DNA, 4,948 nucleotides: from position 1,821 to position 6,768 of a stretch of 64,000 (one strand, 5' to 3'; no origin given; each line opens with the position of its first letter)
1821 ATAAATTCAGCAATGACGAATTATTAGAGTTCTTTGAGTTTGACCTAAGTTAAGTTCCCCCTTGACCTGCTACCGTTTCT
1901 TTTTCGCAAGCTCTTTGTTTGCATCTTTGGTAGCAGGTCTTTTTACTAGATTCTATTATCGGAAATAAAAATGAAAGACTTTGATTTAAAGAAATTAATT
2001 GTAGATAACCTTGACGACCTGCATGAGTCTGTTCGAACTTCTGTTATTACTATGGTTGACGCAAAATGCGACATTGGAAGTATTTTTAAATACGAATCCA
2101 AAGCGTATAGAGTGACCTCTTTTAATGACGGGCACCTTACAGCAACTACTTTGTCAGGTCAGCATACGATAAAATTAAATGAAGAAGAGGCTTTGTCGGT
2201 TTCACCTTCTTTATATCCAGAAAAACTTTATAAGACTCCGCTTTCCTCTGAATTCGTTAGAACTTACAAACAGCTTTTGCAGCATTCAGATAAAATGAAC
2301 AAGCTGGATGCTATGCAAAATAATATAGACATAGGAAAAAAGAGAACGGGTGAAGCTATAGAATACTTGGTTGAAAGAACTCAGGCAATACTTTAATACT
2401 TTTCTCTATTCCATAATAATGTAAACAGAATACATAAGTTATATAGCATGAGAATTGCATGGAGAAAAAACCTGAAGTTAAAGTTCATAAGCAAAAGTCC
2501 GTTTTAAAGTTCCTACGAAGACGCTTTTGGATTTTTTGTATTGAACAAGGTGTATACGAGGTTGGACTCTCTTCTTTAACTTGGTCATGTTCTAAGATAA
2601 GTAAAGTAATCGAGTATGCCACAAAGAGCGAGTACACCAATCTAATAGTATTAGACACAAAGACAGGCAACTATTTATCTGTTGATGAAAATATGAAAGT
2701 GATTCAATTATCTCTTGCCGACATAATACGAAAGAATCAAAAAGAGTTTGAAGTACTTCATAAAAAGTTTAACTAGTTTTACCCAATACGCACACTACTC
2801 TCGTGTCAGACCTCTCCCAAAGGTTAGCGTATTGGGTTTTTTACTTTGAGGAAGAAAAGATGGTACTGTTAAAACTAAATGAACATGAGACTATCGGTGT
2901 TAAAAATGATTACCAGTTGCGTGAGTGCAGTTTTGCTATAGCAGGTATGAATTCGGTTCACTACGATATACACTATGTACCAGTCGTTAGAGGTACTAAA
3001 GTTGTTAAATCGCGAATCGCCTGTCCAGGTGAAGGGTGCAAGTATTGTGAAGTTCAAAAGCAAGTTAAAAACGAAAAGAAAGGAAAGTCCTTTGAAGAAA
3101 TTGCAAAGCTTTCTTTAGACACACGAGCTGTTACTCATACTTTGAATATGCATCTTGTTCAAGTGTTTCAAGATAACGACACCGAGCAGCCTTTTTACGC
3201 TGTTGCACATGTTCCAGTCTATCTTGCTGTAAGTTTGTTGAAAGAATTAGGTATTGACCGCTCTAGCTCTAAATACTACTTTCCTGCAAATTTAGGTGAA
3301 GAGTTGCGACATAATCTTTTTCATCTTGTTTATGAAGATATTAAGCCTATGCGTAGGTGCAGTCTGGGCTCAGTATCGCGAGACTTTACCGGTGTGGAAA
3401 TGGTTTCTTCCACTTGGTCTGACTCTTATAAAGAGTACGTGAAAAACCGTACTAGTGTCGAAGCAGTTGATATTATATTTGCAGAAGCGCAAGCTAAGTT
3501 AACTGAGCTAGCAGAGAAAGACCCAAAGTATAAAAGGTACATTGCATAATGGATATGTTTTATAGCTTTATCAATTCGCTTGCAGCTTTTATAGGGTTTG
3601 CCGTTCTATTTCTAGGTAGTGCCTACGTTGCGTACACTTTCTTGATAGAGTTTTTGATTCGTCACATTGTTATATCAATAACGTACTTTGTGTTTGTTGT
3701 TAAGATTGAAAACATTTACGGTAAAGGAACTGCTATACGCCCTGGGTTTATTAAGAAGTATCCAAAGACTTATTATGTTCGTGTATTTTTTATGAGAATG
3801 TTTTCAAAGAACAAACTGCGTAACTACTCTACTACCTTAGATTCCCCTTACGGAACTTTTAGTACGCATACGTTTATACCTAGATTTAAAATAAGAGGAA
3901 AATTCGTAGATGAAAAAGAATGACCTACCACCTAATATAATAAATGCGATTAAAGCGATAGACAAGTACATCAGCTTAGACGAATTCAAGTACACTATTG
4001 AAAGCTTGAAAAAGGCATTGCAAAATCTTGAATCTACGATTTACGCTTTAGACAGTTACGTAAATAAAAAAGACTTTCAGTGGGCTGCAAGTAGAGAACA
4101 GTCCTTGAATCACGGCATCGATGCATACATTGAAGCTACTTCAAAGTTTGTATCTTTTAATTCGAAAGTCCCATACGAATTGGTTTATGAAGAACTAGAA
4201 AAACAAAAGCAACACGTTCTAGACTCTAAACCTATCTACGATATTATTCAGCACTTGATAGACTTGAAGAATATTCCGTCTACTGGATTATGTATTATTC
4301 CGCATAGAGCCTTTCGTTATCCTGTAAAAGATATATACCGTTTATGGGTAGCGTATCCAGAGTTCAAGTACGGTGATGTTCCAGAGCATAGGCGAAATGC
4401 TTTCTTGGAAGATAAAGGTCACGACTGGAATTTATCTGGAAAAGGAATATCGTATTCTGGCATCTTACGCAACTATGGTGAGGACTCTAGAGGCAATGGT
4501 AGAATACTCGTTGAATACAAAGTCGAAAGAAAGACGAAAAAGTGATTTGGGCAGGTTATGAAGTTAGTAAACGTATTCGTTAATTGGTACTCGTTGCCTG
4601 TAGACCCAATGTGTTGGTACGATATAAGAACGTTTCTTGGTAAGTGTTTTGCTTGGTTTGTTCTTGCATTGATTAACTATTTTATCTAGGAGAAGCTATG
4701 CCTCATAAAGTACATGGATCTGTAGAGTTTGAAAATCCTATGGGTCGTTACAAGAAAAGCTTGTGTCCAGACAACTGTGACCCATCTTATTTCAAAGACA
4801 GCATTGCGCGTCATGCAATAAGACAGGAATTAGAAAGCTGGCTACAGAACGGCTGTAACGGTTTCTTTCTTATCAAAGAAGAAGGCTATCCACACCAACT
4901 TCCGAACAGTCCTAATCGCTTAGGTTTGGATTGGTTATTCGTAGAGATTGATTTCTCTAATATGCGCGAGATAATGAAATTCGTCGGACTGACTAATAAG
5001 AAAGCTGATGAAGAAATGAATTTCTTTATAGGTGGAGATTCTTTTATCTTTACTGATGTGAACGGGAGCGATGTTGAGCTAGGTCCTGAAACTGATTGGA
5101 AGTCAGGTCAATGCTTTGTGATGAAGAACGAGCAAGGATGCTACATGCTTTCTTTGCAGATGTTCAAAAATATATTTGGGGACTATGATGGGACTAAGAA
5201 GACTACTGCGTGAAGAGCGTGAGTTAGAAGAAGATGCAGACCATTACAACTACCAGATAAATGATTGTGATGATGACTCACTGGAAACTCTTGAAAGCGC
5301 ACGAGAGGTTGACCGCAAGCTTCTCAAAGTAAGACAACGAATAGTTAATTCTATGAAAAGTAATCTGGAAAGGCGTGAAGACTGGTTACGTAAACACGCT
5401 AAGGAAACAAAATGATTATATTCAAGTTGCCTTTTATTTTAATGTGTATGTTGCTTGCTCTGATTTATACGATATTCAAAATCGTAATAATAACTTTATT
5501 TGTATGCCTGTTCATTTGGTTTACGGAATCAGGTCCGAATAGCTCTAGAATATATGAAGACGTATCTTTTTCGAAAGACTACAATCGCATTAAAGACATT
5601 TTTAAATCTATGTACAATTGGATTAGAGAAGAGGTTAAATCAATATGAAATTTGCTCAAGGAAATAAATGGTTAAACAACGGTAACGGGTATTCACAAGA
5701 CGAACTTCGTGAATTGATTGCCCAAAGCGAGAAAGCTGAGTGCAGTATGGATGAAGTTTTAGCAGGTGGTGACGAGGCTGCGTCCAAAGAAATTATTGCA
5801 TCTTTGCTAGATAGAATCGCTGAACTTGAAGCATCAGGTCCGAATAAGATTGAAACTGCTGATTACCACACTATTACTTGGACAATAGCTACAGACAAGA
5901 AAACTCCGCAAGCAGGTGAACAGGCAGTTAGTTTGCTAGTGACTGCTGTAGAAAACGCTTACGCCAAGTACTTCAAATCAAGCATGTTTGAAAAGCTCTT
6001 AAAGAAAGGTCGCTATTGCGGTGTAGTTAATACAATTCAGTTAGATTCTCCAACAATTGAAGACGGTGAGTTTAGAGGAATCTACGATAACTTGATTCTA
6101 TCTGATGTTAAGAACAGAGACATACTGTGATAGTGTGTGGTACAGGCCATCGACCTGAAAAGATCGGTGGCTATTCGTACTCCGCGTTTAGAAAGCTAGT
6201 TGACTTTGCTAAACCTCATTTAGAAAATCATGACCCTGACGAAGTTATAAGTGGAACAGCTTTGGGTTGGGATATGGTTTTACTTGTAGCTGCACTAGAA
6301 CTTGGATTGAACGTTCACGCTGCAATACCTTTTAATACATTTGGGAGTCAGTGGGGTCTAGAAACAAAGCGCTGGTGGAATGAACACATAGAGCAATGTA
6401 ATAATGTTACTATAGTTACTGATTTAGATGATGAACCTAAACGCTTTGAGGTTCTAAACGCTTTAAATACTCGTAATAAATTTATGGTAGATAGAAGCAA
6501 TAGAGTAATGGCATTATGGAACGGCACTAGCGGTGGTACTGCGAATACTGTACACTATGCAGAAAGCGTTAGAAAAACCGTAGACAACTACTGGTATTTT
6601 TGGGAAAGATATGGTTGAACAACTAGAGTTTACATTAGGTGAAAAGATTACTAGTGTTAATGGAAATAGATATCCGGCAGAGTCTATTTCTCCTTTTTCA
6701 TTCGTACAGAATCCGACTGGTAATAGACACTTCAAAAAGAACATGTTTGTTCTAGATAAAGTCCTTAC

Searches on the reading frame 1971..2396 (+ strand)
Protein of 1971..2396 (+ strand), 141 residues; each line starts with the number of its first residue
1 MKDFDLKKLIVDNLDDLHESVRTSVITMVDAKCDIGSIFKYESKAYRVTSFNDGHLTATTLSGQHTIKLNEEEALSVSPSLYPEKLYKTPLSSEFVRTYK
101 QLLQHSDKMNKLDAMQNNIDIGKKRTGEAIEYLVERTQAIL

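Call 90: find_encoding_contigs(protein=window:1971-2396:+, flank=10000, max_places=2)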
Protein window:1971-2396:+ (141 aa): 24 contigs read that carry it; 2 places shown.
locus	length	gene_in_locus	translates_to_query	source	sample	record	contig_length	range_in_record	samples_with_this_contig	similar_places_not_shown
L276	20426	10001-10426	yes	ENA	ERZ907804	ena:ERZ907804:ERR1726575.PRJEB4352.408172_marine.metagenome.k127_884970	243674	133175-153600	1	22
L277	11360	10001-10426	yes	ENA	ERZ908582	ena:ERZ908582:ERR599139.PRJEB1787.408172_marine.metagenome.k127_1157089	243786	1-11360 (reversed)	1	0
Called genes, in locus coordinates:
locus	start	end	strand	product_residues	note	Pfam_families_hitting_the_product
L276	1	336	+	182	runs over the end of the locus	-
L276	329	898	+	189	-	-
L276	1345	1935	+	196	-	-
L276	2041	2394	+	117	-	-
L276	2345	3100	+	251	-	-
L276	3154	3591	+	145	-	-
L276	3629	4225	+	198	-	-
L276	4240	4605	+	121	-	-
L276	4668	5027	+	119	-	-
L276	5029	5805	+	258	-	-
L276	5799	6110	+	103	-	-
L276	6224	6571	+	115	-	-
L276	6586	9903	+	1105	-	-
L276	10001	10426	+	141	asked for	-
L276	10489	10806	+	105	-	-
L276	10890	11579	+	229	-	-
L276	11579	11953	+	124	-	-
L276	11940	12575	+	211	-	-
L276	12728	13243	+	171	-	-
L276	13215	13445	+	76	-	-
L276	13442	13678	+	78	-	-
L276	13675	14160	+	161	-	-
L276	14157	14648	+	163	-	PF06908:YpsA, PF02481:DNA_processg_A (weak)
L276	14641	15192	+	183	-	-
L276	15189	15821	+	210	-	-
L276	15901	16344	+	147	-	-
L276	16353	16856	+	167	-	-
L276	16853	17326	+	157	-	-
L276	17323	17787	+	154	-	-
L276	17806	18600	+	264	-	-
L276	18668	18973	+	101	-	-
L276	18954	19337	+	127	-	-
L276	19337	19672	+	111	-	-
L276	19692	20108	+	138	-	PF03551:PadR (faint)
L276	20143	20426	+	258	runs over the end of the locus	-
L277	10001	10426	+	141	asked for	-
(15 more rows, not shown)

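Call 92: find_encoding_contigs(protein=L276:329-898:+, flank=10000, max_places=1)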
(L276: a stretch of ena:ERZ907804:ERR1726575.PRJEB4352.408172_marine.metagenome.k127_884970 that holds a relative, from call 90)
Protein L276:329-898:+ (189 aa): 24 contigs read that carry it; 1 place shown.
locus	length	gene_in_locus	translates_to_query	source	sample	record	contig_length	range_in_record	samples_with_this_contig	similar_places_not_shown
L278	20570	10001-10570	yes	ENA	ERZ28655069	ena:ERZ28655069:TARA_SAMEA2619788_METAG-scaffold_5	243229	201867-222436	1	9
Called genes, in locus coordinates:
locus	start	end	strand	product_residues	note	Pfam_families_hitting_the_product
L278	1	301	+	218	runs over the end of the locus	-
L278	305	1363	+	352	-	-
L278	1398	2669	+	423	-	-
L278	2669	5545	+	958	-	PF00154:RecA_N, PF14890:Intein_splicing (weak), PF14528:LAGLIDADG_3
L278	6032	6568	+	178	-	-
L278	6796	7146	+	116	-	-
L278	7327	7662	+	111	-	-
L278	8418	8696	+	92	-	-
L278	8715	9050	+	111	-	-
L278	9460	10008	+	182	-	-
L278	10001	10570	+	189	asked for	-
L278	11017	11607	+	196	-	-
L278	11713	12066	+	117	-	-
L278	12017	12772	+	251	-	-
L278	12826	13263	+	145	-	-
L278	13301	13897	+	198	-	-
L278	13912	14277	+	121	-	-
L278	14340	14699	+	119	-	-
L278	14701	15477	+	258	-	-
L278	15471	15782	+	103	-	-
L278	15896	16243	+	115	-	-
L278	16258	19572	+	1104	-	-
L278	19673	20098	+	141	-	-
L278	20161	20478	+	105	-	-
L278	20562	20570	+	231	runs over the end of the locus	-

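Call 99: find_homologous_proteins(query=L278:305-1363:+, max_evalue=0.00001)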
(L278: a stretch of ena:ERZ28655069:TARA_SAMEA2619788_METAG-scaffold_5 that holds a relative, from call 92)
Query L278:305-1363:+ (352 aa): 48 proteins with E <= 0.00001 among 2402 candidates. Only proteins of 193 to 616 residues were searched: fused or split forms outside these lengths cannot appear, so this answer is no evidence that the protein stands alone or is whole; find_related_loci, which searches DNA, has no such limit.
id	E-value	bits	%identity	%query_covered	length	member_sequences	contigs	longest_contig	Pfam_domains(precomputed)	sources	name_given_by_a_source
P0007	1.7e-230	782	100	100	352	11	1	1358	-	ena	-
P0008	2.8e-158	545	70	100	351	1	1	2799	-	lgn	-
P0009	1.2e-149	516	67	100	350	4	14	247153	-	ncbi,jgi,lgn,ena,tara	tara:strand:- start:2884 stop:3936 length:1053 start_codon:yes stop_codon:yes gene_type:complete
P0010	5.4e-148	511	65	100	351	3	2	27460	-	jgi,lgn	jgi:hypothetical protein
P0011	1.0e-146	507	65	99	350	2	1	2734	-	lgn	-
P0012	2.4e-128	446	58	99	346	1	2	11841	-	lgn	-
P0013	9.4e-126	438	58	99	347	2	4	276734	-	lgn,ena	-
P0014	2.1e-124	433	55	100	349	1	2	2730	-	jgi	jgi:hypothetical protein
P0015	2.0e-121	423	56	99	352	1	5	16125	-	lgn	-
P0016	2.8e-117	410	54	98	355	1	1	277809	-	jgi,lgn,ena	jgi:hypothetical protein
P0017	5.7e-115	402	53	98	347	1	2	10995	-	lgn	-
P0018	1.8e-90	322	45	97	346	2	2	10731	-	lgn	-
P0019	8.9e-90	319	45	97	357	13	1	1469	-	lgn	-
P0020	6.2e-88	313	45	95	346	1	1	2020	-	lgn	-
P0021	6.9e-88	313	44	97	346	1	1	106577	-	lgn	-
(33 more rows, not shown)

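Call 103: predict_structure(alignment_id=A4)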
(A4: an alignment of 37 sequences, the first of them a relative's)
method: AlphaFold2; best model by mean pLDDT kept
length: 352 residues; sequences in the alignment: 37
mean_pLDDT: 79.4   pTM: 0.61
mean pLDDT of the five models: 79.4, 79.3, 78.4, 78.2, 77.1
residues with pLDDT >= 90: 123; 70-90: 150; 50-70: 27; < 50: 52
segments of 3 or more residues with pLDDT < 50: 1-6, 235-251, 257-275, 289-294
pLDDT, mean of each block of 10 residues (from residue 1): 50 86 94 94 89 76 89 94 93 91 96 95 92 95 95 96 92 88 81 83 88 84 82 53 41 46 40 52 53 55 82 84 81 86 86 61
secondary structure, 60 per line:
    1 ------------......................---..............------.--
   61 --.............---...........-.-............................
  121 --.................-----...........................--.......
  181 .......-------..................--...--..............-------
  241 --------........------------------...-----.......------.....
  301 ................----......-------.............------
elements in order: H13-34 H38-51 H63-75 H79-89 H93-120 H123-139 H145-171 H174-187 H195-212 H220-233 H249-256 E275-277 E283-285 H286-289 H296-316 H321-326 H334-346

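Call 107: fold_search(model_id=the predicted structure, library=pdb)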
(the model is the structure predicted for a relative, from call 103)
No match with E <= 0.001 here; weaker rows may still be real.
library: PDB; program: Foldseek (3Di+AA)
matches with E <= 10: 500; with E <= 0.001: 0
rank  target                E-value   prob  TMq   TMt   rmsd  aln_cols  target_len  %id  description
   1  8u3b_F                1.2e-03  1.00  0.42  0.36  26.0       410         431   14  Cryo-EM structure of E. coli NarL-transcription activation complex at 3.2A (released 2024-01-17)
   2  6n57_L                1.3e-03  1.00  0.41  0.28  24.6       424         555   13  Cryo-EM structure of Escherichia coli RNAP polymerase bound with TraR in conformation I (released 2020-02-26)
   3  7mkd_L                2.4e-03  1.00  0.43  0.33  25.2       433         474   12  Cryo-EM structure of Escherichia coli RNA polymerase bound to lambda PR promoter DNA (class 1) (released 2021-09-29)
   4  7khi_F                2.6e-03  1.00  0.37  0.26  25.4       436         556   12  Escherichia coli RNA polymerase and rrnBP1 promoter complex with DksA/ppGpp (released 2020-10-28)
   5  6psr_L                2.7e-03  1.00  0.42  0.29  25.2       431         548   12  Escherichia coli RNA polymerase promoter unwinding intermediate (TRPi1) with TraR and rpsT P2 promoter (released 2020-03-25)
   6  7mkj_L                3.0e-03  1.00  0.42  0.33  25.3       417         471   12  Cryo-EM structure of Escherichia coli RNA polymerase bound to T7A1 promoter DNA (released 2021-09-29)
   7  6xl5_F                3.3e-03  1.00  0.42  0.33  24.9       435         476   12  Cryo-EM structure of EcmrR-RNAP-promoter open complex (EcmrR-RPo) (released 2021-04-07)
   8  6p1k_L                3.6e-03  1.00  0.35  0.26  26.5       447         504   13  Cryo-EM structure of Escherichia coli sigma70 bound RNAP polymerase holoenzyme (released 2020-02-26)
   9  8toe_L                3.6e-03  1.00  0.42  0.32  25.6       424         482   11  Escherichia coli RNA polymerase unwinding intermediate (I1c) at the lambda PR promoter (released 2024-07-03)
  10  6oul_L                3.8e-03  1.00  0.42  0.33  24.6       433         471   13  Cryo-EM structure of Escherichia coli RNAP polymerase bound to rpsTP2 promoter DNA (released 2020-02-26)
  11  7khb_F                4.2e-03  1.00  0.43  0.34  26.3       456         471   12  Escherichia coli RNA polymerase and rrnBP1 promoter open complex (released 2020-10-28)
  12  6ca0_F                4.6e-03  1.00  0.40  0.32  24.7       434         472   12  Cryo-EM structure of E. coli RNAP sigma70 open complex (released 2018-02-28)
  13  7w5y_F                4.6e-03  1.00  0.43  0.32  25.5       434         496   12  Cryo-EM structure of SoxS-dependent transcription activation complex with fpr promoter DNA (released 2022-10-26)
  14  8to6_L                4.6e-03  1.00  0.43  0.34  26.5       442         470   13  Escherichia coli RNA polymerase unwinding intermediate (I1d) at the lambda PR promoter (released 2024-07-03)
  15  4ljz_F                5.1e-03  1.00  0.43  0.34  24.7       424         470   12  Crystal Structure Analysis of the E.coli holoenzyme (released 2013-11-13)
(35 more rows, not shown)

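Call 119: find_encoding_contigs(protein=P0009, flank=10000, max_places=1)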
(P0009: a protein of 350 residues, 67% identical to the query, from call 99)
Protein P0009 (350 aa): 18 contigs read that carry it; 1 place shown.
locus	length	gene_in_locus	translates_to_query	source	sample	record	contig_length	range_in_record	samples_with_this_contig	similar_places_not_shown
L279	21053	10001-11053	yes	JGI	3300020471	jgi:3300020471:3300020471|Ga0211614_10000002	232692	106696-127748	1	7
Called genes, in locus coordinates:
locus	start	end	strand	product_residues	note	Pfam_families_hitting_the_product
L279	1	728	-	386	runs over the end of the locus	-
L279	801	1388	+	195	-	-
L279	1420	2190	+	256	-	-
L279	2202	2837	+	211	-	-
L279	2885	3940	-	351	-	PF01807:Zn_ribbon_DnaG (weak), PF13155:Toprim_2 (weak)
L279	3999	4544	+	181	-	-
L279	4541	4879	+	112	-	-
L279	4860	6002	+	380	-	PF12705:PDDEXK_1 (weak)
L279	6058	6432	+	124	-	-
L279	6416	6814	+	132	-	-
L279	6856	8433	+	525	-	-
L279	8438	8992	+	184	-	-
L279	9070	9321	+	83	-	-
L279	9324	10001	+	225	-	-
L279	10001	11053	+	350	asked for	-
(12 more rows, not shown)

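Call 120: find_encoding_contigs(protein=P0016, flank=10000, max_places=1)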
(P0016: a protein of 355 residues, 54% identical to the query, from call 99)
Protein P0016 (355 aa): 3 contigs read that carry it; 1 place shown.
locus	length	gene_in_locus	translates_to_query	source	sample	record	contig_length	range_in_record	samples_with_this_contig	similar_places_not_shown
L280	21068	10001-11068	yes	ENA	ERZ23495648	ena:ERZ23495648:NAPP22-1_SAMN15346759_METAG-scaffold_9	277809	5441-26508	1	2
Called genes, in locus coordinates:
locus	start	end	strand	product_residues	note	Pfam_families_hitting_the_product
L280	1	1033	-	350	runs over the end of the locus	PF01807:Zn_ribbon_DnaG (weak), PF13155:Toprim_2 (weak)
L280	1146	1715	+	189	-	-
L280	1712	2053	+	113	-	-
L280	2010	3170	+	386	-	PF12705:PDDEXK_1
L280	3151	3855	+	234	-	-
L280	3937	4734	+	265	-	-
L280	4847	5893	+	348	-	PF00145:DNA_methylase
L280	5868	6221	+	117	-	PF01817:CM_2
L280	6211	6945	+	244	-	PF13649:Methyltransf_25 (weak), PF08242:Methyltransf_12 (weak)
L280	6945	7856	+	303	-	PF00733:Asn_synthase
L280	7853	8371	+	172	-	-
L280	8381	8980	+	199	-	-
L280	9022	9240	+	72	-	-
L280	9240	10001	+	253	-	-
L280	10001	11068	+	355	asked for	-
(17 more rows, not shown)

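Call 121: find_encoding_contigs(protein=P0013, flank=10000, max_places=1)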
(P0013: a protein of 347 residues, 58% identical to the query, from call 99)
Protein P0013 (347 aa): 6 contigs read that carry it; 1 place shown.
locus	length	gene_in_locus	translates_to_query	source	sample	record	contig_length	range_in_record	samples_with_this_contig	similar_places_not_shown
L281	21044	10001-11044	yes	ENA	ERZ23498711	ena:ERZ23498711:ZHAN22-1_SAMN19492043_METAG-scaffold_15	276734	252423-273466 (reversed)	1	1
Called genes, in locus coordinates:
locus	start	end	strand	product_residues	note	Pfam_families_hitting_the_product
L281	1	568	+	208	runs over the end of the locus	-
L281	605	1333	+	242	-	-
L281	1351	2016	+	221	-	-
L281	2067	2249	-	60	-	-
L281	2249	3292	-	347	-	PF01807:Zn_ribbon_DnaG (weak)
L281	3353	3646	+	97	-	PF20137:BubE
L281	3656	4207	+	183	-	-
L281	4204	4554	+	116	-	-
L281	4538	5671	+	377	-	PF12705:PDDEXK_1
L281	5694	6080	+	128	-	-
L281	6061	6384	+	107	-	-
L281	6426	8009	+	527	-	PF01702:TGT (faint)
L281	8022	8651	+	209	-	-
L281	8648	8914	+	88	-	-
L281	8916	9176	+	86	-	-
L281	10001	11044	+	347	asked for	-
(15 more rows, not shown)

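Call 126: search_protein_families(library=pfam, proteins=[L278:305-1363:+], max_evalue=0.01)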
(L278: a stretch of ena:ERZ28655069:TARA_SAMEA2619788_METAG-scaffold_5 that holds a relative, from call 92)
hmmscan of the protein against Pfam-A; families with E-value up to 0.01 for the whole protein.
L278:305-1363:+ (352 aa): 0 families

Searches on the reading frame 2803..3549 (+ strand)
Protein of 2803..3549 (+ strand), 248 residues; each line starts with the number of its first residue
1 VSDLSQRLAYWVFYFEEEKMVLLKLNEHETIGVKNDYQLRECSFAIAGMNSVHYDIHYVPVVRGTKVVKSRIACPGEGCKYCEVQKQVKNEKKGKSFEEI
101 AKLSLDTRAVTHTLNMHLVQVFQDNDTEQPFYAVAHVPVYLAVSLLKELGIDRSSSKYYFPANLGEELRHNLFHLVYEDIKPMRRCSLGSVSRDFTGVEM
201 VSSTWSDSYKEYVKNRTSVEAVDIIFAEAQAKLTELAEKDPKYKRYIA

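Call 89: find_encoding_contigs(protein=window:2803-3549:+, flank=10000, max_places=2)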
Protein window:2803-3549:+ (248 aa): no gene with exactly this product is on record in the collection.

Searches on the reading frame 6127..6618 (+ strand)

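Call 82: search_protein_families(library=phrogs, proteins=[window:6127-6618:+], max_evalue=0.01)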
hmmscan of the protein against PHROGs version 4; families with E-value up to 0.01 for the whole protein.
window:6127-6618:+ (163 aa): 1 family
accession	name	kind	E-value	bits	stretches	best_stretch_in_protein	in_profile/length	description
phrog_289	-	other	3.1e-12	47.1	1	1-155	23-138/500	GTP-binding domain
